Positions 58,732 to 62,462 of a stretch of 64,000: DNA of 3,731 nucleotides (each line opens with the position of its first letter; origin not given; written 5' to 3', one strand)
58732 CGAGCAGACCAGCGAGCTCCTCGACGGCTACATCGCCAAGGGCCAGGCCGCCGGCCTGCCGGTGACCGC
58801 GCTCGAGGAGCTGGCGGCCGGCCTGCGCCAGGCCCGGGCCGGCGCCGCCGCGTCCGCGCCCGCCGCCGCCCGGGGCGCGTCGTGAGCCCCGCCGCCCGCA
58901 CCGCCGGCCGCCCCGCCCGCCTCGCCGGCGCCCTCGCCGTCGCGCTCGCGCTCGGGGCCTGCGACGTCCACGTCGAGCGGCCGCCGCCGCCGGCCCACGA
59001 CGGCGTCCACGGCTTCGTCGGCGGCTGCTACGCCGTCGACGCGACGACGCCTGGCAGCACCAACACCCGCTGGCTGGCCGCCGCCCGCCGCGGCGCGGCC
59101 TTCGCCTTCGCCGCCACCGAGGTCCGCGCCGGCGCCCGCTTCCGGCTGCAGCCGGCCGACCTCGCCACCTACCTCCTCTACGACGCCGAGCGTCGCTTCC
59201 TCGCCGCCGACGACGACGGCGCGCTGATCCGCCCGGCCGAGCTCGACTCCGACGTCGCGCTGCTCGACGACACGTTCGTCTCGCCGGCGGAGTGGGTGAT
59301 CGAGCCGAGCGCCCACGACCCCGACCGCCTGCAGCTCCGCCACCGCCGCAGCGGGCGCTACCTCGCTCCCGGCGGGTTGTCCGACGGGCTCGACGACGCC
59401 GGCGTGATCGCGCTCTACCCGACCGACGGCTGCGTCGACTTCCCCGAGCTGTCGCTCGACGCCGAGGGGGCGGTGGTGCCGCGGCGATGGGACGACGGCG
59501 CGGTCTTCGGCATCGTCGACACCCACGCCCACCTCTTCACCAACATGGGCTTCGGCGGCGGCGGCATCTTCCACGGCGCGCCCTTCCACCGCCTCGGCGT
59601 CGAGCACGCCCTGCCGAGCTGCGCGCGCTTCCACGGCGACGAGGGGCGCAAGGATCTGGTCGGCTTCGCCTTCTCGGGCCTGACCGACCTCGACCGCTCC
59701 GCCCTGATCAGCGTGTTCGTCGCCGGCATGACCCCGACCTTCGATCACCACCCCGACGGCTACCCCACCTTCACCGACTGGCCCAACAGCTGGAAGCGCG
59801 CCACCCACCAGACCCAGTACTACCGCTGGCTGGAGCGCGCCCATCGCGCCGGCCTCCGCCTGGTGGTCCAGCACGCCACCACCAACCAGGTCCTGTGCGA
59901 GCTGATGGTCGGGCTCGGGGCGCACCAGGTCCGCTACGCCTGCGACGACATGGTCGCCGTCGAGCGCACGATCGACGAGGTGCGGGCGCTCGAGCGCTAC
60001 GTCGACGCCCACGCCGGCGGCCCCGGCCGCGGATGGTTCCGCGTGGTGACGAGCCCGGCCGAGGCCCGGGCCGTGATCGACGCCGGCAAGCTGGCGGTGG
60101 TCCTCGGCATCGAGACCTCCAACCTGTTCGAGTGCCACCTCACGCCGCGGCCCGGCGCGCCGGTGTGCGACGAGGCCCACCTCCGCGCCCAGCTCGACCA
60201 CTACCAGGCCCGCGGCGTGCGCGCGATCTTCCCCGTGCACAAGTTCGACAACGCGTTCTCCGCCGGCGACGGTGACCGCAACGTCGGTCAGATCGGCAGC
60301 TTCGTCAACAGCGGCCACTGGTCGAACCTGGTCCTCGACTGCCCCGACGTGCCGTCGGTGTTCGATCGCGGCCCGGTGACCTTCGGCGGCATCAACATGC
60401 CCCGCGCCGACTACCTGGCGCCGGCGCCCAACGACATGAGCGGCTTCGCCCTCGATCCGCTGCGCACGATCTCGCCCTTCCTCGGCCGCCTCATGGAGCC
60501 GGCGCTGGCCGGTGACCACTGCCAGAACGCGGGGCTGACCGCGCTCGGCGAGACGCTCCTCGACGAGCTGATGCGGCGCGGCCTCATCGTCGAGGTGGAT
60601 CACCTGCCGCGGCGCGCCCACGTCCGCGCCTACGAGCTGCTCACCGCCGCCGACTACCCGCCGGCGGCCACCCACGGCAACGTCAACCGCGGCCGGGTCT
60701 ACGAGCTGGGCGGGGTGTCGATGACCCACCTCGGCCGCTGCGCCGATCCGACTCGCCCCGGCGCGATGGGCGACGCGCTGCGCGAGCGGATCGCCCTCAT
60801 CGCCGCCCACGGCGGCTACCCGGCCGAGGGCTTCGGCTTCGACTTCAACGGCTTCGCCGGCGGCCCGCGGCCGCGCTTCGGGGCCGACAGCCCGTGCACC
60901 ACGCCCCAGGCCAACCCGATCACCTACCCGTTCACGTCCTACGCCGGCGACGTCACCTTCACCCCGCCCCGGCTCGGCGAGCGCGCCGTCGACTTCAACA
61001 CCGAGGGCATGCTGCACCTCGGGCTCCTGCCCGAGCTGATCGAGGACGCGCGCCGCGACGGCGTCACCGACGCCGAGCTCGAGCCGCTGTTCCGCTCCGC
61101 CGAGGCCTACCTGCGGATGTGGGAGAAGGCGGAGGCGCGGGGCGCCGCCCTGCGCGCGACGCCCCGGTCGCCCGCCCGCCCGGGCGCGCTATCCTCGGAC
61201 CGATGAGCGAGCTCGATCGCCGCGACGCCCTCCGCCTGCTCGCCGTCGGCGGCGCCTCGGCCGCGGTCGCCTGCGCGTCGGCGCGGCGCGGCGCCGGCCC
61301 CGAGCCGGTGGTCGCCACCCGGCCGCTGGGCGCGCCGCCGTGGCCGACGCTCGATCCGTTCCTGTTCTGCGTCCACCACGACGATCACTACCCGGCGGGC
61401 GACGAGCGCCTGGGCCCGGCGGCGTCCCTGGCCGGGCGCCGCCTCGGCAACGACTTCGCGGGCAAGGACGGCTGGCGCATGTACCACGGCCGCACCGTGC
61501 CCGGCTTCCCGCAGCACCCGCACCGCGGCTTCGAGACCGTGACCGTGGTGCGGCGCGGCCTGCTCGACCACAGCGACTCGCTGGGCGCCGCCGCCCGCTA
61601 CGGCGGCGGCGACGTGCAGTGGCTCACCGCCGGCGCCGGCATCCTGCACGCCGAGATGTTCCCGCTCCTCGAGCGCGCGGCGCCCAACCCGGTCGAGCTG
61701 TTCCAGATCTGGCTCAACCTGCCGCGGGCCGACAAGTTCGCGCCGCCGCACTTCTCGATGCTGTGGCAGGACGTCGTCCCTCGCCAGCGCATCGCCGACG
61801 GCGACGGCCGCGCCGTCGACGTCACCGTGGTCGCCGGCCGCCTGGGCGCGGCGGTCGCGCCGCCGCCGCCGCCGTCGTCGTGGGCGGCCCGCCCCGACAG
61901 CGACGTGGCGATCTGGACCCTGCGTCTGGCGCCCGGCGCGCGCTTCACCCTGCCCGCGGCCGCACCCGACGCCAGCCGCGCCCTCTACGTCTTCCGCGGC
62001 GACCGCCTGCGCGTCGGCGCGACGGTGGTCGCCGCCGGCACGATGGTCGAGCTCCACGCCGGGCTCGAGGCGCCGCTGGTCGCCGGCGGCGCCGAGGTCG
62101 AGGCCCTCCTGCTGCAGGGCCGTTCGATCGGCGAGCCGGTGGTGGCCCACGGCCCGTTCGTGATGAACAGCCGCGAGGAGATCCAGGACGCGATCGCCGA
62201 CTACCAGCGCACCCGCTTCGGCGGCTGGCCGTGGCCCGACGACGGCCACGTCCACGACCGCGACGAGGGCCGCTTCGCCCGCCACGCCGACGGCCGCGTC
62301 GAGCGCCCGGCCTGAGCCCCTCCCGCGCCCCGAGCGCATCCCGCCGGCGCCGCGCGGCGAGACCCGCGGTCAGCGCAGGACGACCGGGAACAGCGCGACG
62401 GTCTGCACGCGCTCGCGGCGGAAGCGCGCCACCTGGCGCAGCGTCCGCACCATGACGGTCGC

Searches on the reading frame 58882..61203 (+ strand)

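Call 25: search_protein_families(library=pfam, proteins=[window:58882-61203:+])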
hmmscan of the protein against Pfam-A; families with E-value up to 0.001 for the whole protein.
window:58882-61203:+ (774 aa): 1 family
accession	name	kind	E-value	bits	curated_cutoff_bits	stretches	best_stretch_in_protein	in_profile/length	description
PF01244.27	Peptidase_M19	-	5.2e-10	39.4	26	1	285-466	7-152/319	Membrane dipeptidase (Peptidase family M19)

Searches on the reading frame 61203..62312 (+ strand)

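Call 25: search_protein_families(library=pfam, proteins=[window:61203-62312:+])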
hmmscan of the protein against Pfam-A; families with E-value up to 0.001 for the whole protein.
window:61203-62312:+ (370 aa): 2 families
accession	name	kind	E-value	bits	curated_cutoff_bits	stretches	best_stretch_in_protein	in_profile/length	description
PF02678.22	Pirin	-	1e-22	80.6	26.1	1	98-171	38-108/108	Pirin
PF05726.19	Pirin_C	-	3.7e-21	75.9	27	1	238-340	2-103/103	Pirin C-terminal cupin domain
